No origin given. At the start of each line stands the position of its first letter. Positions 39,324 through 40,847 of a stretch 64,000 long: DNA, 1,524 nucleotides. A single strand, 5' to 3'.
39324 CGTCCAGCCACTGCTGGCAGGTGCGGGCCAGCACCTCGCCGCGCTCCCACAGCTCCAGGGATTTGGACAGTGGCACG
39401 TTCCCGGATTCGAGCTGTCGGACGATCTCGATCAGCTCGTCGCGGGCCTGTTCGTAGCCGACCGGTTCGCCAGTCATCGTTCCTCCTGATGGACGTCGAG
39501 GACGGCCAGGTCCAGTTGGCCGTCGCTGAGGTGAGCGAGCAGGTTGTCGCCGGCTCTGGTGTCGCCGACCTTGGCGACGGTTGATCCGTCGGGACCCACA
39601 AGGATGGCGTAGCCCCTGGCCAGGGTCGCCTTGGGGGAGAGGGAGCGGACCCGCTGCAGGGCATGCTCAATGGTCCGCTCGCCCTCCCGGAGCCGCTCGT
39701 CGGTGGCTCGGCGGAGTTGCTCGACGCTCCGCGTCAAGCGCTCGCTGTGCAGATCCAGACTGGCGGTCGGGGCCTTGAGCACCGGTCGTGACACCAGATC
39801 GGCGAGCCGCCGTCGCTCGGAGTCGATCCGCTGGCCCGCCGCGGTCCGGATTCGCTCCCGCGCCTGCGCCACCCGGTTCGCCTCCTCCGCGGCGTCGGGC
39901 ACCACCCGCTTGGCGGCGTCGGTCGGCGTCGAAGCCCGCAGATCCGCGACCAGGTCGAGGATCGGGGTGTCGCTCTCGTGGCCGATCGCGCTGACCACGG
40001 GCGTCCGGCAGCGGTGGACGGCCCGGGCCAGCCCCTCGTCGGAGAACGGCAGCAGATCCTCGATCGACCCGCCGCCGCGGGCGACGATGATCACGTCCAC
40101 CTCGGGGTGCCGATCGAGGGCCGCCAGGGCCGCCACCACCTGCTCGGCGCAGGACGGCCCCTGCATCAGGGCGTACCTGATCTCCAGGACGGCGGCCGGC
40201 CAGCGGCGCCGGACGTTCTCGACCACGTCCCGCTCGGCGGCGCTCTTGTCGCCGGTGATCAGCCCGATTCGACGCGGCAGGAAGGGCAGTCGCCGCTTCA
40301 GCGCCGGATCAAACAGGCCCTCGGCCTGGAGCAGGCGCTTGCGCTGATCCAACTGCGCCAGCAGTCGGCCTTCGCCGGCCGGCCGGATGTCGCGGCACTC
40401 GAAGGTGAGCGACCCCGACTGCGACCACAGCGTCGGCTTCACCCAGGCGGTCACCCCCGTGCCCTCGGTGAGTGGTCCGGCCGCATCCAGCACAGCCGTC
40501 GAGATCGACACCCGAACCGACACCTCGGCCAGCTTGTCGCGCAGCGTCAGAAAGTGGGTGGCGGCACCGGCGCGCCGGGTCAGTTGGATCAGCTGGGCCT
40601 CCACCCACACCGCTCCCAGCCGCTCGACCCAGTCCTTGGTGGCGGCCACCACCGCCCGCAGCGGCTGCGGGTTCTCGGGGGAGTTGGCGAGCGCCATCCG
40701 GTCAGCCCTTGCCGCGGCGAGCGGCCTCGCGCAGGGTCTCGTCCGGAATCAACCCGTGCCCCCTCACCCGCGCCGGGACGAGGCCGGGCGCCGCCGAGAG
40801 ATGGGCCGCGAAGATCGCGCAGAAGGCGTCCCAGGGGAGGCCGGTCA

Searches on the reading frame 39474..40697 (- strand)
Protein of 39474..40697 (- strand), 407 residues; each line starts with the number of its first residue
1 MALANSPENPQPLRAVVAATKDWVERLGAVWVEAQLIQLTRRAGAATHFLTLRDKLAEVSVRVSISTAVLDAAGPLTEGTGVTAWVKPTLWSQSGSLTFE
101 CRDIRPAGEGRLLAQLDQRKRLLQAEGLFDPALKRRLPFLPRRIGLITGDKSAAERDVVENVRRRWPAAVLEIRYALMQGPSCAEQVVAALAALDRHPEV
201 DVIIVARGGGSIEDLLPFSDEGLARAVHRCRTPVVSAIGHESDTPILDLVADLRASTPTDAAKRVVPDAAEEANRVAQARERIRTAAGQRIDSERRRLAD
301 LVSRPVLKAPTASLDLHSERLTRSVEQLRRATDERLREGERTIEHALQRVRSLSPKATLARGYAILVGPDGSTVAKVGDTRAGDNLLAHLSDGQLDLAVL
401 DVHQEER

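Call 5: search_protein_families(library=pfam, proteins=[window:39474-40697:-], max_evalue=1)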
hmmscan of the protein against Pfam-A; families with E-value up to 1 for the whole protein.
window:39474-40697:- (407 aa): 7 families
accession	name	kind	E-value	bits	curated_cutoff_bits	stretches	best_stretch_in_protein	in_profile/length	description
PF02601.20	Exonuc_VII_L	-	1.4e-76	258.5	35.9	2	128-344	1-215/315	Exonuclease VII, large subunit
PF13742.12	tRNA_anti_2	-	3.1e-09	37.4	27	1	22-105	12-95/95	OB-fold nucleic acid binding domain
PF00465.25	Fe-ADH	-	0.0028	17.7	31.3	1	140-214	21-94/168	Iron-containing alcohol dehydrogenase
PF11740.13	KfrA_N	-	0.048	14.8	26.1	1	186-293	7-108/113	Plasmid replication region DNA-binding N-term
PF02016.21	Peptidase_S66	-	0.052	14.1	25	1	185-223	51-89/121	LD-carboxypeptidase N-terminal domain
PF18092.7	DraK_HK_N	-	0.2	12.6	26.4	1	317-388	7-71/86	DraK Histidine Kinase N-terminal domain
PF01442.23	Apolipoprotein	-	0.23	11.6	90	1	262-351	83-160/190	Apolipoprotein A1/A4/E domain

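Call 6: find_related_loci(query=window:39474-40697:-, collection=genome_contigs, flank=4000)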
Query window:39474-40697:- (407 aa) in genome_contigs; peptide patterns used: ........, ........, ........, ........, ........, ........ (x = any residue, [..] = any of these).
423 stretches matched a pattern; 278 encode a relative of the query (tblastn E <= 1e-3); the best 80 are kept; 80 distinct loci.
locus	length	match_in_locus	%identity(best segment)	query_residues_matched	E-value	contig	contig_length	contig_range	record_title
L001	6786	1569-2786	68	1-406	1e-174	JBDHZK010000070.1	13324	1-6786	MAG: Propionicicella sp. isolate AS-MICRO-OLR.220 NODE_19669_length_13324_cov_483.279709, whole genome shotgun sequence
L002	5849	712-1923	68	3-406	2e-176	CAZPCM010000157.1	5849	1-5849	MAG TPA_asm: uncultured Propionibacteriaceae bacterium isolate SRP342105_co1_29 genome assembly, contig: NODE_19473_leng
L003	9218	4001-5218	69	1-407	1e-173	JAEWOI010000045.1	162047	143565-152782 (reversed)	MAG: Actinomycetes bacterium isolate OH_SBlB_58 k127_592045, whole genome shotgun sequence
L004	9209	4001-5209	68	3-405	8e-174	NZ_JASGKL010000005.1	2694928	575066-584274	MAG: Propionicimonas sp. isolate 5N585 JMF-2111-06-0005.ont.bin.585_4, whole genome shotgun sequence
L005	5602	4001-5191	68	3-399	5e-171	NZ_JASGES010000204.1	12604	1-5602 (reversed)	MAG: Propionicimonas sp. isolate 7M027 JMF-2106-05-0007A.bin.27_203, whole genome shotgun sequence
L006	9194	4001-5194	69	1-399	4e-169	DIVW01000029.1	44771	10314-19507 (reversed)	MAG TPA_asm: Propionibacteriaceae bacterium UBA6122 UBA6122_contig_33242, whole genome shotgun sequence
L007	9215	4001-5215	67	1-406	5e-168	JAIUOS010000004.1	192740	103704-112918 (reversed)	MAG: Actinomycetota bacterium isolate PROP2 3300009517-bin.5~Ga0102832_1000134, whole genome shotgun sequence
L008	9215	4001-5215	64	1-406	2e-163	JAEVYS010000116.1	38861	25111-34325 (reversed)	MAG: Actinomycetes bacterium isolate OH_PBB_141 k127_1260881, whole genome shotgun sequence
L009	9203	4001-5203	68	3-403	1e-163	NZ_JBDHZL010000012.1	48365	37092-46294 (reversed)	MAG: Nigerium sp. isolate AS-MESO-OLR.108 NODE_1841_length_48365_cov_133.337206, whole genome shotgun sequence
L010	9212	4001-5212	65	1-406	2e-160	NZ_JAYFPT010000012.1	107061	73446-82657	MAG: Propionicimonas sp. isolate CA_134 c_CA_000000014247, whole genome shotgun sequence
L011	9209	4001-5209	63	3-406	6e-160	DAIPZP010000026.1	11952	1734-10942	MAG TPA_asm: Propionibacteriaceae bacterium isolate CTOTU10813 NODE_1342_length_11952_cov_6.051862, whole genome shotgun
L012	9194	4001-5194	65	1-399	7e-160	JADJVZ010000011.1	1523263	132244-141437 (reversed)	MAG: Micropruina sp. isolate Hjor_18-Q3-R7-51_MAXAC.115 tig00119671-10-15234800, whole genome shotgun sequence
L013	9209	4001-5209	63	3-406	7e-159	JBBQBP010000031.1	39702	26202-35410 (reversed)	MAG: Propionibacteriales bacterium isolate Co_metawrap_1344 Cmw_1344_k141_27390608_length_39702_cov_14.9972, whole genom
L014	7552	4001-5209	65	3-406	9e-158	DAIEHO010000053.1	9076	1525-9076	MAG TPA_asm: Propionibacteriaceae bacterium isolate clean1009 k141_259423, whole genome shotgun sequence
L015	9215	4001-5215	63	1-406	2e-157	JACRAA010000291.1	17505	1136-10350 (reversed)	MAG: Actinomycetota bacterium isolate NC_groundwater_1581_Pr3_B-0.1um_70_8 SR-2_scaffold_141_2344534, whole genome shotg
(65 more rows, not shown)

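Call 24: find_homologous_proteins(query=window:39474-40697:-, max_evalue=1e-60)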
Query window:39474-40697:- (407 aa): 7872 proteins with E <= 1e-60 among 8000 candidates; the best 120 are listed.
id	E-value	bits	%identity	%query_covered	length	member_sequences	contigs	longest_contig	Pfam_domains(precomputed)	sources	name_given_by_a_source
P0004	8.8e-255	863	100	100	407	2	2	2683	PF02601.21,PF13742.13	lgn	-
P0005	2.3e-185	634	73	100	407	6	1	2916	PF02601.21,PF13742.13,PF01336.32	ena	-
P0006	1.7e-176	605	73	100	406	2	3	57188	PF02601.21,PF13742.13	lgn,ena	-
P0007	9.7e-174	596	70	99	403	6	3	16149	PF02601.21,PF13742.13,PF01336.32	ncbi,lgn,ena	-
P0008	3.8e-173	594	72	100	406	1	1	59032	PF02601.21,PF13742.13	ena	-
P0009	6.7e-173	593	72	100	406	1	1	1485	PF02601.21,PF13742.13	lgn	-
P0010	6.5e-171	587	69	100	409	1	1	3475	PF02601.21,PF13742.13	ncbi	ncbi:MAG: exodeoxyribonuclease VII large subunit [Micropruina sp.]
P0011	1.1e-170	586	70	99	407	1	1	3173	PF02601.21,PF13742.13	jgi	jgi:exodeoxyribonuclease VII large subunit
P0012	2.5e-170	585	69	99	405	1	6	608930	PF02601.21,PF13742.13,PF01336.32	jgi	jgi:exodeoxyribonuclease VII large subunit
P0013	4.4e-170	584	68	99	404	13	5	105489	PF02601.21,PF13742.13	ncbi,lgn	-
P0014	2.3e-169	582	69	99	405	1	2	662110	PF02601.21,PF13742.13,PF01336.32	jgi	jgi:exodeoxyribonuclease VII large subunit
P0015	2.5e-169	582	69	100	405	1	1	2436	PF02601.21,PF13742.13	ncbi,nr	ncbi:MAG: exodeoxyribonuclease VII large subunit [Propionibacteriaceae bacterium]|nr:exodeoxyribonuc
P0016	3.2e-169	581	70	99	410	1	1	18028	PF02601.21,PF13742.13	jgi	jgi:exodeoxyribonuclease VII large subunit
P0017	1.1e-168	579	67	100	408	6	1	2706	PF02601.21,PF13742.13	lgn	-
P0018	2.6e-168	578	68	100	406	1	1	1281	PF02601.21,PF13742.13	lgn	-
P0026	8.0e-167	573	70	100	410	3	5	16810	PF02601.21,PF13742.13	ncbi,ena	-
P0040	2.1e-165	569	69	100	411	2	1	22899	PF02601.21,PF13742.13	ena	-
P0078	1.0e-162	560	66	99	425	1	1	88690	PF02601.21,PF13742.13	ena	-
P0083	1.2e-162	559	67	99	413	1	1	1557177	PF02601.21,PF13742.13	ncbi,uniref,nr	ncbi:exodeoxyribonuclease VII large subunit [Nigerium massiliense]|uniref:exodeoxyribonuclease VII l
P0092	3.3e-162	558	68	100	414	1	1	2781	PF02601.21,PF13742.13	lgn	-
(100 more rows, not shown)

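Call 25: find_encoding_contigs(protein=P0006, flank=4000, max_places=3)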
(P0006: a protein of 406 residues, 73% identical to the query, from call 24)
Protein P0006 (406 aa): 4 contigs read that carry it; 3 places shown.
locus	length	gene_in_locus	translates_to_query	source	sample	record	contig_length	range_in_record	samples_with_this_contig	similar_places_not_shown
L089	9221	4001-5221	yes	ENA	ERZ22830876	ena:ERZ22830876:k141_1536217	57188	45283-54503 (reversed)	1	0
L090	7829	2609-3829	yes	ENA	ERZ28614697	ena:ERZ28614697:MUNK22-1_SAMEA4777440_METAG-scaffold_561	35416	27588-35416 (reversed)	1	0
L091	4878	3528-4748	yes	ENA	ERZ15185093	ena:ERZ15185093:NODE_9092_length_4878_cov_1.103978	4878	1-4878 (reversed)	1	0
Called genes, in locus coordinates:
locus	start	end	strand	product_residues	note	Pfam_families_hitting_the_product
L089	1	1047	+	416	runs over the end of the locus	PF00291:PALP, PF00585:Thr_dehydrat_C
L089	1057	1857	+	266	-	-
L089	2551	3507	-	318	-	PF02401:LYTB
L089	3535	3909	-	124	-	-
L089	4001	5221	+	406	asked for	PF13742:tRNA_anti_2, PF02601:Exonuc_VII_L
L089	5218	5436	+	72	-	PF02609:Exonuc_VII_S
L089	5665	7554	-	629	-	PF16177:ACAS_N, PF00501:AMP-binding, PF13193:AMP-binding_C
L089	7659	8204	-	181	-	PF14030:DUF4245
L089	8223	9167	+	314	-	PF00781:DAGK_cat, PF19279:YegS_C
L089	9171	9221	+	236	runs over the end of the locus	PF01569:PAP2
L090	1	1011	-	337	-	?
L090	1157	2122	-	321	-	PF02401:LYTB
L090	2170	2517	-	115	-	-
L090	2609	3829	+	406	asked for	PF13742:tRNA_anti_2, PF02601:Exonuc_VII_L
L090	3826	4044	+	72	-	PF02609:Exonuc_VII_S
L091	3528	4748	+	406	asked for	PF13742:tRNA_anti_2, PF02601:Exonuc_VII_L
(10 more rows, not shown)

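Call 26: find_encoding_contigs(protein=P0008, flank=4000, max_places=3)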
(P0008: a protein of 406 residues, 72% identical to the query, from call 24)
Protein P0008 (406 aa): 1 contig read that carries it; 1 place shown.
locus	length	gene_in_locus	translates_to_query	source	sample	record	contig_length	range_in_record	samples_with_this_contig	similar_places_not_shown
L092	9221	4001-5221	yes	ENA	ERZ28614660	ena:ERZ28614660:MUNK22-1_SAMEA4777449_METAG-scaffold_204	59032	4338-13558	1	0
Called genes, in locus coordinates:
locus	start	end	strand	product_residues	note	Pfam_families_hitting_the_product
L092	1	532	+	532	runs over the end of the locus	PF02646:RmuC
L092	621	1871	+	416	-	PF00291:PALP, PF00585:Thr_dehydrat_C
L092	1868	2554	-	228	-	-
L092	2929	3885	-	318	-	PF02401:LYTB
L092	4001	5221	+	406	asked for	PF13742:tRNA_anti_2, PF02601:Exonuc_VII_L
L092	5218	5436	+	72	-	PF02609:Exonuc_VII_S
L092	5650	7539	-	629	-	PF16177:ACAS_N, PF00501:AMP-binding, PF13193:AMP-binding_C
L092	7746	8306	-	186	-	PF14030:DUF4245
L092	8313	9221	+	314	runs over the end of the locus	PF00781:DAGK_cat, PF19279:YegS_C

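Call 27: find_encoding_contigs(protein=P0005, flank=4000, max_places=3)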
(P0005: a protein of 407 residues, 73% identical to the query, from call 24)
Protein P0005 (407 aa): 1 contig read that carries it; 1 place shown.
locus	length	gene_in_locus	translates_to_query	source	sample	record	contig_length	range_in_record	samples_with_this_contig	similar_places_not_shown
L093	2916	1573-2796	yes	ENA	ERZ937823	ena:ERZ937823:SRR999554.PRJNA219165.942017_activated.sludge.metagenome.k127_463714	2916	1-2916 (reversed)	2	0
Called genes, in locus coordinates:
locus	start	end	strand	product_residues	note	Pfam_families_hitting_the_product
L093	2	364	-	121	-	?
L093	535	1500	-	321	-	PF02401:LYTB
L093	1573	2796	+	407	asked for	PF13742:tRNA_anti_2, PF01336:tRNA_anti-codon (weak), PF02601:Exonuc_VII_L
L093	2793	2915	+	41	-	?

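Call 55: find_encoding_contigs(protein=P0083, flank=3000, max_places=2)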
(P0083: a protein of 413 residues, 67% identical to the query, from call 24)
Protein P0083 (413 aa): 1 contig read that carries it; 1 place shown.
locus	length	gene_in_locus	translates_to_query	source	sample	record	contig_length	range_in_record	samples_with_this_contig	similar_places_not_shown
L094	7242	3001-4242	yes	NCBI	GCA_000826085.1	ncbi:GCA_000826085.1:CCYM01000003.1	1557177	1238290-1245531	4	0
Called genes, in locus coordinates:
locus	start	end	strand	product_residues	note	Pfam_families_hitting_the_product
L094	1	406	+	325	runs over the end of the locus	PF00490:ALAD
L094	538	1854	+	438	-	PF00202:Aminotran_3, PF00155:Aminotran_1_2 (weak)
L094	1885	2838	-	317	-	PF02401:LYTB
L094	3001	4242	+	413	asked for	PF13742:tRNA_anti_2, PF02601:Exonuc_VII_L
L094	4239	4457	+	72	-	PF02609:Exonuc_VII_S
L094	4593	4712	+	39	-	-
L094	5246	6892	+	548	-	PF13385:Laminin_G_3, PF02210:Laminin_G_2 (faint)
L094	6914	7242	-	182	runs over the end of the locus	PF14030:DUF4245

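Call 60: find_encoding_contigs(protein=P0078, flank=2500, max_places=2)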
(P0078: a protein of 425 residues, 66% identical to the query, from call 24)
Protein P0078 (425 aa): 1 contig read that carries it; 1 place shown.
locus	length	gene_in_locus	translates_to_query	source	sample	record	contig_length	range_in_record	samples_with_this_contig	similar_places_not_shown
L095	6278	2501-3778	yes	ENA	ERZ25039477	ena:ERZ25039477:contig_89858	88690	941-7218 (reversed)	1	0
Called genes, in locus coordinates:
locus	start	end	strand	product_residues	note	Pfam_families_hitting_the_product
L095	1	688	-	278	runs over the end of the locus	PF01061:ABC2_membrane, PF12698:ABC2_membrane_3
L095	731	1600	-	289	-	PF00005:ABC_tran, PF13304:AAA_21 (weak)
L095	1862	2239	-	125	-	PF09582:AnfO_nitrog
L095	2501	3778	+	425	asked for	PF13742:tRNA_anti_2, PF02601:Exonuc_VII_L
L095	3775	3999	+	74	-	PF02609:Exonuc_VII_S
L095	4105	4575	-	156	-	PF02562:PhoH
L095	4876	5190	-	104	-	PF13638:PIN_4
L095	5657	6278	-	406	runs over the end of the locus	PF04892:VanZ-LLP1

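Call 61: find_encoding_contigs(protein=P0016, flank=2500, max_places=2)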
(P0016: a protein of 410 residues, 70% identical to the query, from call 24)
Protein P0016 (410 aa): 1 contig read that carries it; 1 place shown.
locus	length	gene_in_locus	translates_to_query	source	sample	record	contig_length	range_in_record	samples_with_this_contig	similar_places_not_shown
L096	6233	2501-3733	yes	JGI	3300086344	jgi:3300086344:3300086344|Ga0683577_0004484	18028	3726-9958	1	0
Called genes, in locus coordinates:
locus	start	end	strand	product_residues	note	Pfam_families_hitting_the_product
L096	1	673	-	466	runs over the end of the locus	PF11700:ATG22, PF07690:MFS_1 (weak), PF13347:MFS_2 (faint), PF07690:MFS_1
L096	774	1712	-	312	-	PF02401:LYTB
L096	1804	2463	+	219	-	PF02525:Flavodoxin_2, PF03358:FMN_red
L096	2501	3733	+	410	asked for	PF13742:tRNA_anti_2, PF02601:Exonuc_VII_L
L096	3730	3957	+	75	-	PF02609:Exonuc_VII_S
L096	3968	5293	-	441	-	PF07992:Pyr_redox_2 (weak), PF13450:NAD_binding_8 (weak)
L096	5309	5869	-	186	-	PF14030:DUF4245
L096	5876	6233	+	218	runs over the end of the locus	-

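Call 62: find_encoding_contigs(protein=P0026, flank=2500, max_places=3)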
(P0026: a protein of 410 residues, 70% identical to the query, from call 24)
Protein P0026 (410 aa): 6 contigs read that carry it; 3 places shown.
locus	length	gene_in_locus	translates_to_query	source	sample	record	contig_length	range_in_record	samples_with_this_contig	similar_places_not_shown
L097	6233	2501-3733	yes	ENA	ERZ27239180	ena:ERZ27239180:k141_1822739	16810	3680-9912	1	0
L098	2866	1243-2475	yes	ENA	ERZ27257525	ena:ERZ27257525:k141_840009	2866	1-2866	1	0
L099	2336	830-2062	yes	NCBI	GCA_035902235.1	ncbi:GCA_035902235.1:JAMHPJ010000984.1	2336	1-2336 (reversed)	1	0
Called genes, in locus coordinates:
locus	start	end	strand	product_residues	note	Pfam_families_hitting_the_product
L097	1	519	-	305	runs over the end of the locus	-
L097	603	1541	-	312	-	PF02401:LYTB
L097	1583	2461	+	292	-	PF10127:RlaP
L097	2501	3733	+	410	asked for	PF13742:tRNA_anti_2, PF02601:Exonuc_VII_L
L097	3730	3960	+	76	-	PF02609:Exonuc_VII_S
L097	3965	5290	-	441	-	PF01266:DAO (faint), PF07992:Pyr_redox_2, PF13450:NAD_binding_8 (weak), PF13454:NAD_binding_9 (faint)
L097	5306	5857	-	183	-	PF14030:DUF4245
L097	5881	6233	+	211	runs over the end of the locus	-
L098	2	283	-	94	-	?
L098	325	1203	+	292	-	PF10127:RlaP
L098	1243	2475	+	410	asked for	PF13742:tRNA_anti_2, PF02601:Exonuc_VII_L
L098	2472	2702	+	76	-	PF02609:Exonuc_VII_S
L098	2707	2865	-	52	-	?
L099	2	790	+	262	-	?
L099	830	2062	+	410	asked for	PF13742:tRNA_anti_2, PF02601:Exonuc_VII_L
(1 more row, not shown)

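Call 63: find_encoding_contigs(protein=P0040, flank=2500, max_places=2)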
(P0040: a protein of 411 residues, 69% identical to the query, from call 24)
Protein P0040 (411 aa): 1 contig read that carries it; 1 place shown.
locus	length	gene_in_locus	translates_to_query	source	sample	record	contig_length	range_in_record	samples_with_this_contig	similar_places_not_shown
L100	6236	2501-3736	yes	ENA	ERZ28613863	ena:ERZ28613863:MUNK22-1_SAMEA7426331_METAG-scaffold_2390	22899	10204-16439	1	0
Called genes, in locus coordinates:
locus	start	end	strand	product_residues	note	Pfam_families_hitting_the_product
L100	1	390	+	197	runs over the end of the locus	PF05724:TPMT, PF13489:Methyltransf_23, PF05175:MTS (weak), PF13649:Methyltransf_25, PF13847:Methyltransf_31 (weak), PF08241:Methyltransf_11, PF08242:Methyltransf_12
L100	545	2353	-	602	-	PF27525:LAM55_pectate-like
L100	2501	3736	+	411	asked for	PF13742:tRNA_anti_2, PF02601:Exonuc_VII_L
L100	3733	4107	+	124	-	PF02609:Exonuc_VII_S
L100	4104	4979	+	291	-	PF02567:PhzC-PhzF, PF05544:Pro_racemase (weak)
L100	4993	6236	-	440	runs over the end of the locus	PF07992:Pyr_redox_2, PF13450:NAD_binding_8 (weak)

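Call 108: find_encoding_contigs(protein=P0092, flank=3000, max_places=3)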
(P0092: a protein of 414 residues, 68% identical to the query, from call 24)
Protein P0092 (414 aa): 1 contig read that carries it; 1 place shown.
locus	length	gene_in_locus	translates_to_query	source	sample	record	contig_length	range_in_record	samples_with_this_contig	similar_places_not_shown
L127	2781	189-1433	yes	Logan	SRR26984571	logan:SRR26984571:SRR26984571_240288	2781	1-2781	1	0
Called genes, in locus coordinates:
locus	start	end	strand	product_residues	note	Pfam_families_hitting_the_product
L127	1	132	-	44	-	?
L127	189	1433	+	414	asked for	PF13742:tRNA_anti_2, PF02601:Exonuc_VII_L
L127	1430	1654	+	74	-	PF02609:Exonuc_VII_S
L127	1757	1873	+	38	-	-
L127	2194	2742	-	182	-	PF14030:DUF4245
